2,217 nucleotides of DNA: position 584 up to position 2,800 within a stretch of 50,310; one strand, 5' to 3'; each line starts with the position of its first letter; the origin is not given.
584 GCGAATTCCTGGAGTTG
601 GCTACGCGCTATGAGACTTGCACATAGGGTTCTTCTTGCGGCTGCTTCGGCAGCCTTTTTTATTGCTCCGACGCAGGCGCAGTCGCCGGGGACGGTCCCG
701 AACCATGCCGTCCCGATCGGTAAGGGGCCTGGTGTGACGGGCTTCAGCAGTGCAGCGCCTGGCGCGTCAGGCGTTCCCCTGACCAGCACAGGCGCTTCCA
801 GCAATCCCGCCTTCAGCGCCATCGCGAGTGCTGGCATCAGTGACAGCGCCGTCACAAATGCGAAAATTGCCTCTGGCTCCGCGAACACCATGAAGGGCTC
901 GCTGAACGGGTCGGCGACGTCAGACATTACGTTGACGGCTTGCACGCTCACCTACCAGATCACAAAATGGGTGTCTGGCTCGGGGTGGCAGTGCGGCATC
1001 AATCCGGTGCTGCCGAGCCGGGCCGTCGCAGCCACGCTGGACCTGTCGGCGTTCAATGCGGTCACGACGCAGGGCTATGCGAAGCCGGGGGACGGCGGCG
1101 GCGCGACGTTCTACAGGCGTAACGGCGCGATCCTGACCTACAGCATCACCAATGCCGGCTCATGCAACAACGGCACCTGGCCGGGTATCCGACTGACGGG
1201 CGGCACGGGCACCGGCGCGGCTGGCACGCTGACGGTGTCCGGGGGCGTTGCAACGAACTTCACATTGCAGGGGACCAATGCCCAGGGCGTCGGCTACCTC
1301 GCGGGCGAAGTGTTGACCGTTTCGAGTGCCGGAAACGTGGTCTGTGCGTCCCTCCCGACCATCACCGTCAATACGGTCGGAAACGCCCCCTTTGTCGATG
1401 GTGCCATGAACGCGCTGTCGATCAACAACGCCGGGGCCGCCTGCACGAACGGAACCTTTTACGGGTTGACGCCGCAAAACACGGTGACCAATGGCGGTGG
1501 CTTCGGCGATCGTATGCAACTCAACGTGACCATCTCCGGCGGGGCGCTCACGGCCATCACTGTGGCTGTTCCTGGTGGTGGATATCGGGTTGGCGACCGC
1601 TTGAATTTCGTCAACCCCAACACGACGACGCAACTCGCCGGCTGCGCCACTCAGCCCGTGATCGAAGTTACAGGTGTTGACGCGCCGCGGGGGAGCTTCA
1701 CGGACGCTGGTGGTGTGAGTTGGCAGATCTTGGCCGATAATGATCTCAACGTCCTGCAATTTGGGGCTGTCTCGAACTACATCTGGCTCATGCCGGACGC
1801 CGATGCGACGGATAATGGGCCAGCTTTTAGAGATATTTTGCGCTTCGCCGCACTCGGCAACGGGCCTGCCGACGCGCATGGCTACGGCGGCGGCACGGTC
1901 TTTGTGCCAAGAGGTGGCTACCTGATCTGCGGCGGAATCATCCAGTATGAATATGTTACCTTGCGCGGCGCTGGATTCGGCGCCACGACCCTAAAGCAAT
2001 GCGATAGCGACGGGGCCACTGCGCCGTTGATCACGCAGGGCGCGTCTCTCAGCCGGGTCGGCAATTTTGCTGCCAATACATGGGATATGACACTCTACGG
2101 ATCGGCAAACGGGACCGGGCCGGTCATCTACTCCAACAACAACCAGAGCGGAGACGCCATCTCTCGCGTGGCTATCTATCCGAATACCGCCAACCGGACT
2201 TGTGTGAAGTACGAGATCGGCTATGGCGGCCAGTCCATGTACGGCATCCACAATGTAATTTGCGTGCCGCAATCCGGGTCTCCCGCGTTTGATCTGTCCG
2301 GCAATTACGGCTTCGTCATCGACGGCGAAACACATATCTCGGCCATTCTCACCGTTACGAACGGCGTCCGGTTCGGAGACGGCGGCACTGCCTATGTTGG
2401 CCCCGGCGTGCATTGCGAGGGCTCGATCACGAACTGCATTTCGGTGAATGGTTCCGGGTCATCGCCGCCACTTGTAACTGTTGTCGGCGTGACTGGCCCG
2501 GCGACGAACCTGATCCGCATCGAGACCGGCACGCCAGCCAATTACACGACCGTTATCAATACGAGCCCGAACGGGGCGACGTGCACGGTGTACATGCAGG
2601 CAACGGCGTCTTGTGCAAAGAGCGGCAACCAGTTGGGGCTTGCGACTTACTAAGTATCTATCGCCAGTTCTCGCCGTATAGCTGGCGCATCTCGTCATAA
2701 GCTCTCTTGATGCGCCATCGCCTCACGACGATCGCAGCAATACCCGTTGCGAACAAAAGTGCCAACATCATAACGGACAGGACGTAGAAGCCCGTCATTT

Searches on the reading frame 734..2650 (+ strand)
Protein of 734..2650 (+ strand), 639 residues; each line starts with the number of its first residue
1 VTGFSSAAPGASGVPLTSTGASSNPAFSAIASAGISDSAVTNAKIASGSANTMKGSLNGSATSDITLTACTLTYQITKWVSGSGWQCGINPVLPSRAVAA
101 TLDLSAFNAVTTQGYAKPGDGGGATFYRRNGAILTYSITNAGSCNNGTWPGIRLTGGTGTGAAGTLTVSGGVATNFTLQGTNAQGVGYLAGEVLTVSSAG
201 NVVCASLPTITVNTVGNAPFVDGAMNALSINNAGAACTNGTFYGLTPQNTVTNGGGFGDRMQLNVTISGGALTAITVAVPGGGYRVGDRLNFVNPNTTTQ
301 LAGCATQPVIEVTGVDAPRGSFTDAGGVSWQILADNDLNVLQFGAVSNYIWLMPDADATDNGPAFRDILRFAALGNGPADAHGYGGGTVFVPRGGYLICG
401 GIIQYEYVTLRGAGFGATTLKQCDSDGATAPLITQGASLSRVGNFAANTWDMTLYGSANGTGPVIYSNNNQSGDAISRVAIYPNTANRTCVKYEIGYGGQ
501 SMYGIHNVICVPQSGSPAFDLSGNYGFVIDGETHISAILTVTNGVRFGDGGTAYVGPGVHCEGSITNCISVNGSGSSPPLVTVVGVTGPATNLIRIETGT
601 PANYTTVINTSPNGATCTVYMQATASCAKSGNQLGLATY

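Call 50: search_protein_families(library=pfam, proteins=[window:734-2650:+], max_evalue=0.001)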
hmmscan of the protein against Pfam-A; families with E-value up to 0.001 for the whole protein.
window:734-2650:+ (639 aa): 1 family
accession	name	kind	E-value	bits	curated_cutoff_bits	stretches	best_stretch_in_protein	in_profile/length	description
PF12708.12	Pect-lyase_RHGA_epim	-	7.4e-08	32.9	27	1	355-426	12-74/213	Rhamnogalacturonase A/epimerase, pectate lyase-like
